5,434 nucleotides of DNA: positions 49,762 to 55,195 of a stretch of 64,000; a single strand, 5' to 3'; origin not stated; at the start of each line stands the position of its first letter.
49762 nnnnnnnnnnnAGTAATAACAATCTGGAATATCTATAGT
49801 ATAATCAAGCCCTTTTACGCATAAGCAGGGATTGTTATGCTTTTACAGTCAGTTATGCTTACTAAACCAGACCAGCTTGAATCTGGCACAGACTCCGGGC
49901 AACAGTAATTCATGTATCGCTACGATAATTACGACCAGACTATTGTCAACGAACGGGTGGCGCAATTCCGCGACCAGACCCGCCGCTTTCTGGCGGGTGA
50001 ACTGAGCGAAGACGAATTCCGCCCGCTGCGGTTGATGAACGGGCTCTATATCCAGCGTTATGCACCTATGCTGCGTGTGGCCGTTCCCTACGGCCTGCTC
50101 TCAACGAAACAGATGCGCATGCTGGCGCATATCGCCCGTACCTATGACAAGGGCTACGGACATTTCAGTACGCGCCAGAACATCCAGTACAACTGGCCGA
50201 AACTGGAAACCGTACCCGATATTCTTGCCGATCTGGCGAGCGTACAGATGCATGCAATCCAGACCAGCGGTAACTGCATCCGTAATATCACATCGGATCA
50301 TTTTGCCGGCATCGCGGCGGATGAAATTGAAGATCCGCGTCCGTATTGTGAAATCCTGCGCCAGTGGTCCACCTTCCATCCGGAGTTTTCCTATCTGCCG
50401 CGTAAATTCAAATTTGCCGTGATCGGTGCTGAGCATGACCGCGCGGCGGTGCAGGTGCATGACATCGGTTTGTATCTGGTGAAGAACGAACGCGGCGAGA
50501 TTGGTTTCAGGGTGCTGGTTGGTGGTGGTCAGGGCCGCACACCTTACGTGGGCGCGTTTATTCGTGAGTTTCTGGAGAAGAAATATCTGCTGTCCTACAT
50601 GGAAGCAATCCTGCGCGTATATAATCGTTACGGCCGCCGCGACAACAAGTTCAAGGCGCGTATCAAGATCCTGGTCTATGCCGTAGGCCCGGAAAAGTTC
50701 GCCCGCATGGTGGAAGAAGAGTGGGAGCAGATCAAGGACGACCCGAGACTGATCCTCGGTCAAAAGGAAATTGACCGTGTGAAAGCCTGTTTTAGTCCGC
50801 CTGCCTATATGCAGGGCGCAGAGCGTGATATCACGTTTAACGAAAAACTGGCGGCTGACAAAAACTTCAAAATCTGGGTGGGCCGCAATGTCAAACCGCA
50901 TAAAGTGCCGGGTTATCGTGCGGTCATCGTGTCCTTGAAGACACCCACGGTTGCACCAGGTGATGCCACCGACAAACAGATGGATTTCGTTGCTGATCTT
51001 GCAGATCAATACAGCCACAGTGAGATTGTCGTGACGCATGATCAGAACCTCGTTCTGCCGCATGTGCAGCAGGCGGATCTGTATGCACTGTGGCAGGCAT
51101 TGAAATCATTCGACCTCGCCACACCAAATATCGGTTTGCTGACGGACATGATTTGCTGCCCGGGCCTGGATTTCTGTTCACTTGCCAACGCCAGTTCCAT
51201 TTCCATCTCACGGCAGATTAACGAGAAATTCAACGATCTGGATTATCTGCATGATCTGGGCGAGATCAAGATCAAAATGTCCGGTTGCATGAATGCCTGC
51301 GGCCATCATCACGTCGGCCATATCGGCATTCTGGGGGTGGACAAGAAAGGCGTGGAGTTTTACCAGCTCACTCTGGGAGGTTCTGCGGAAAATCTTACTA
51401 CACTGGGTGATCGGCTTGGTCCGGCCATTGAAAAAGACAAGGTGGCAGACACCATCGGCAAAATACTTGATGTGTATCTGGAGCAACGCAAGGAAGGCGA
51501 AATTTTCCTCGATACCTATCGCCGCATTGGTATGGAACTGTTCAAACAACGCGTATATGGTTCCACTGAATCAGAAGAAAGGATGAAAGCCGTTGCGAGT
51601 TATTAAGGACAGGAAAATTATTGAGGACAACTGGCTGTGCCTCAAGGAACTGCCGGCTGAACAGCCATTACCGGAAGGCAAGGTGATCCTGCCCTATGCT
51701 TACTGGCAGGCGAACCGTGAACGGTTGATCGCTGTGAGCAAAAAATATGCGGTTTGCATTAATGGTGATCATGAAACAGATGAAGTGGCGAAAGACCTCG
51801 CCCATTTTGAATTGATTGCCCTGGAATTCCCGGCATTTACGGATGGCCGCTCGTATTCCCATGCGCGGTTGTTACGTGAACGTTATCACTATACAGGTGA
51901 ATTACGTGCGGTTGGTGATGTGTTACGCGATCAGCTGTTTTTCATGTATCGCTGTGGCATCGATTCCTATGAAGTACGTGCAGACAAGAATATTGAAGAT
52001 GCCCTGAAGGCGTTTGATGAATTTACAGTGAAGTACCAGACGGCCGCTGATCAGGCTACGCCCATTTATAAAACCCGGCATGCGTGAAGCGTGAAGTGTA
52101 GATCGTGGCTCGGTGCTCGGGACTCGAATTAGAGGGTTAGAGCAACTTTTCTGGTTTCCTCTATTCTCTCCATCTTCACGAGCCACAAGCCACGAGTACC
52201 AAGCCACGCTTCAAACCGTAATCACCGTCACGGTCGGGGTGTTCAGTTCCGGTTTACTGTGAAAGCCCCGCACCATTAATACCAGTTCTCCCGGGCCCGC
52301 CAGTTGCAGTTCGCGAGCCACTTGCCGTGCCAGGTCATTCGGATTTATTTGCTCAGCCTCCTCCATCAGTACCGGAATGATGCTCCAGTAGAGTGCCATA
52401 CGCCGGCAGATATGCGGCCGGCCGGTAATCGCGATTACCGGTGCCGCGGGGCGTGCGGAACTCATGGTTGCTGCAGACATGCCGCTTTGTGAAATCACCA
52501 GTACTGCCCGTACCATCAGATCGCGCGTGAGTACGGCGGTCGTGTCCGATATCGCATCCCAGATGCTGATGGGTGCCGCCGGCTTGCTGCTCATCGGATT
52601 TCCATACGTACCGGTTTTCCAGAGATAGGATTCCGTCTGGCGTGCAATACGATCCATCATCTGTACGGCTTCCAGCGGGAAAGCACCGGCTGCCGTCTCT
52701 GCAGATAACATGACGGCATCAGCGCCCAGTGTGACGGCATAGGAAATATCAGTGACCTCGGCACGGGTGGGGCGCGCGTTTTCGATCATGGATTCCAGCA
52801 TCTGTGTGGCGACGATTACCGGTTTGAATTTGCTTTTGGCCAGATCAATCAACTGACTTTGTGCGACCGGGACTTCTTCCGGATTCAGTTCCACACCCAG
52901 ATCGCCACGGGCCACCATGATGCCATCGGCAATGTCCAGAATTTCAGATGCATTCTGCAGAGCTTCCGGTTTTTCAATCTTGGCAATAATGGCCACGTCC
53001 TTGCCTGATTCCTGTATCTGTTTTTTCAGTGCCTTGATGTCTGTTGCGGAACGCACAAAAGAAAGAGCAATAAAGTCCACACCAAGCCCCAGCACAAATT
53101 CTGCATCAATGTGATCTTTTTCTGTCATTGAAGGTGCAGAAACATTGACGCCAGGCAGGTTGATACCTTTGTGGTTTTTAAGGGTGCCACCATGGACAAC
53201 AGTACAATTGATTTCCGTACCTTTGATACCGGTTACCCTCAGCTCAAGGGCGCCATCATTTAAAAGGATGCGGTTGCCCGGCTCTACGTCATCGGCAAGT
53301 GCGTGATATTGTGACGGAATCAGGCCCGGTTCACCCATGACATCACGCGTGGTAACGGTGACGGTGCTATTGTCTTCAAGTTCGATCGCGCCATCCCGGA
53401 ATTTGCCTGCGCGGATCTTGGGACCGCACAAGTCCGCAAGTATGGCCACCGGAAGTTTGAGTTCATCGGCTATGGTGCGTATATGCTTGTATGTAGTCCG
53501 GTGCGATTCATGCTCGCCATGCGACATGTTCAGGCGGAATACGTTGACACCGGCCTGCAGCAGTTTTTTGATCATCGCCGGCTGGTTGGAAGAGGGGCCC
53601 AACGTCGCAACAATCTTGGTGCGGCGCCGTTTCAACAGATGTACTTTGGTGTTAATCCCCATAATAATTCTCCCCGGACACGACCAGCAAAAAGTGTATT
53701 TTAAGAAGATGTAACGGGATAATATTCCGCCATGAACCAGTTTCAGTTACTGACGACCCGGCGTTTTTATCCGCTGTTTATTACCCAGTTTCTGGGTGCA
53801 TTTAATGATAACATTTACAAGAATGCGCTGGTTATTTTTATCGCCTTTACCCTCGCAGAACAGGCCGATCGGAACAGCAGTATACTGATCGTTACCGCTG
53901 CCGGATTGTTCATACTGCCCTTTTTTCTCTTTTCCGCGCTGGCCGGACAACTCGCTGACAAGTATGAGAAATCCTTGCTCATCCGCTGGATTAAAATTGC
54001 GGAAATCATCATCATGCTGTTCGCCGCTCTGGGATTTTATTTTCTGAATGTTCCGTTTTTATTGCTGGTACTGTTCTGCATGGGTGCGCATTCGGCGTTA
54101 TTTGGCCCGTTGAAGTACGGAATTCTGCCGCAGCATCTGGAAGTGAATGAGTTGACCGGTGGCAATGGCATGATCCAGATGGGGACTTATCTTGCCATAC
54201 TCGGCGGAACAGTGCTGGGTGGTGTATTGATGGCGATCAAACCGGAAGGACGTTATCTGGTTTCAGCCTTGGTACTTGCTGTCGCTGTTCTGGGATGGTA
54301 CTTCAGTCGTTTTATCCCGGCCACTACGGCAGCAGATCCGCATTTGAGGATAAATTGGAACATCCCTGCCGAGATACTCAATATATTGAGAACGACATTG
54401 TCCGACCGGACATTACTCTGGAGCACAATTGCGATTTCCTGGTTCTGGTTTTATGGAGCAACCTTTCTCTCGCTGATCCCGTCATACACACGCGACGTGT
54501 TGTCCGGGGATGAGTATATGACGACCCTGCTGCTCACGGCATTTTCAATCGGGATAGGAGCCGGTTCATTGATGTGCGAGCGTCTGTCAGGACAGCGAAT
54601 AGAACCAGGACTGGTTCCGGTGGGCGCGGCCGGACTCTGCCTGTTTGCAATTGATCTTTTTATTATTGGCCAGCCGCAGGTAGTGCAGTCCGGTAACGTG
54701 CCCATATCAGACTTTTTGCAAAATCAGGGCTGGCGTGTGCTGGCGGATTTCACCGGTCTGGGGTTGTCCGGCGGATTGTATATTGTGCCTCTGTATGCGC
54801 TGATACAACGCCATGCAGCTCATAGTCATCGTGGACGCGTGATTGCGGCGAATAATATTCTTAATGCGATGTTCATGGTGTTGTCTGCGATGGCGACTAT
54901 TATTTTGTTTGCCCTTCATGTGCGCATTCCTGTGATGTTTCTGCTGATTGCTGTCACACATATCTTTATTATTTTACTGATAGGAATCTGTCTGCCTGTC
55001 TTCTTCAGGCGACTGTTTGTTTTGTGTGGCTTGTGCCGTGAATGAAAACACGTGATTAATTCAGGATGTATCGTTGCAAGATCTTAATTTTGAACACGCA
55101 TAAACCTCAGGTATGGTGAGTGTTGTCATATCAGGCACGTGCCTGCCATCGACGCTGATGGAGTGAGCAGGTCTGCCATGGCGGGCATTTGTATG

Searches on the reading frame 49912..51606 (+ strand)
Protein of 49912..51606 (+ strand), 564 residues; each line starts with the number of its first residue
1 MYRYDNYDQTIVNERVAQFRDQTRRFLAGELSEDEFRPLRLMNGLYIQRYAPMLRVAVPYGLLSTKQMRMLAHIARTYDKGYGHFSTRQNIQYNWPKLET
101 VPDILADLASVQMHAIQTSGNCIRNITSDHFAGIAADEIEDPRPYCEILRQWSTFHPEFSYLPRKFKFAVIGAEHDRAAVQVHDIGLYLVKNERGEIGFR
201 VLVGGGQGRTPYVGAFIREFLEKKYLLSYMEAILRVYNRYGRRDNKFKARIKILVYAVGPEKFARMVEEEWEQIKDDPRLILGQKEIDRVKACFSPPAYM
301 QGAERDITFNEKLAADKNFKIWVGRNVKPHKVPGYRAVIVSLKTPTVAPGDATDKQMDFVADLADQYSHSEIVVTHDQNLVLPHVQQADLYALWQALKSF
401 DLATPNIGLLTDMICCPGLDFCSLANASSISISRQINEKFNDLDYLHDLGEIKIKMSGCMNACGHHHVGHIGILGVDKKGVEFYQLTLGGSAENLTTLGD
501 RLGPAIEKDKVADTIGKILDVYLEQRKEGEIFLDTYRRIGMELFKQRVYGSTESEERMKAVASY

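Call 37: search_protein_families(library=pfam, proteins=[window:49912-51606:+], max_evalue=0.00001)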
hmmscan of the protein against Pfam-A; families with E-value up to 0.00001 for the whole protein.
window:49912-51606:+ (564 aa): 2 families
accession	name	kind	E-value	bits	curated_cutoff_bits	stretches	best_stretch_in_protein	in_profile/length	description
PF01077.27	NIR_SIR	-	4.1e-64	215.2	27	2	119-274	1-157/158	Nitrite and sulphite reductase 4Fe-4S domain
PF03460.22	NIR_SIR_ferr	-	1.3e-29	102.2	24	2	53-110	11-68/69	Nitrite/Sulfite reductase ferredoxin-like half domain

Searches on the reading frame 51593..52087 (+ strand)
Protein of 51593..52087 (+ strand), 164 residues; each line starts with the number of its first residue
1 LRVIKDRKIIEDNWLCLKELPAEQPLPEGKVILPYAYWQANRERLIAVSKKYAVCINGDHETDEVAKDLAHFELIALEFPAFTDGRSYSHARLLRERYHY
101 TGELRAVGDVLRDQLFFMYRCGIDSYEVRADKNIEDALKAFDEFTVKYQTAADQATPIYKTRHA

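Call 37: search_protein_families(library=pfam, proteins=[window:51593-52087:+], max_evalue=0.00001)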
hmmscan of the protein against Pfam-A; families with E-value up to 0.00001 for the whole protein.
window:51593-52087:+ (164 aa): 1 family
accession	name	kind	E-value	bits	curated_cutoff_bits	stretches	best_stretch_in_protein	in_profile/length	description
PF06073.17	DUF934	-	7.3e-42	142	25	1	53-159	1-107/107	Bacterial protein of unknown function (DUF934)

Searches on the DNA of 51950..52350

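Call 66: search_rna_families(source=window, start=51950, end=52350, threshold=evalue, max_evalue=1)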
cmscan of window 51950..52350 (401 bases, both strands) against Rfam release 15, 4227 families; matches with E-value up to 1: 1.
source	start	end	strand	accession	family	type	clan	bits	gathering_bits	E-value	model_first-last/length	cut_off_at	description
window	52279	52350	+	RF00677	MIR168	Gene; miRNA;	-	14.7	66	0.81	1-72/129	3'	MIR168 microRNA precursor family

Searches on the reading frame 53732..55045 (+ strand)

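Call 38: search_protein_families(library=ncbifam, proteins=[window:53732-55045:+], max_evalue=0.00001)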
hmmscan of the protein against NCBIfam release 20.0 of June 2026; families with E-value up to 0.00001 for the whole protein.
window:53732-55045:+ (437 aa): 4 families
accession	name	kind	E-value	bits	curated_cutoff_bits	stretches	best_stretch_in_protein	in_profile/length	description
NF005291.0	PRK06814.1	equivalog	3.2e-136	455.9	1349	1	2-426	3-428/1140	acyl-[ACP]--phospholipid O-acyltransferase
NF006386.0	PRK08633.1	equivalog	3.5e-85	286.6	1221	1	6-431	5-420/1147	acyl-[ACP]--phospholipid O-acyltransferase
NF008397.0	PRK11195.1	equivalog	7.8e-30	104.3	297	1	10-417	3-390/414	lysophospholipid transporter LplT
TIGR00900.1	2A0121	subfamily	1.7e-22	80.3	319.6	1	36-388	19-355/364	H+ Antiporter protein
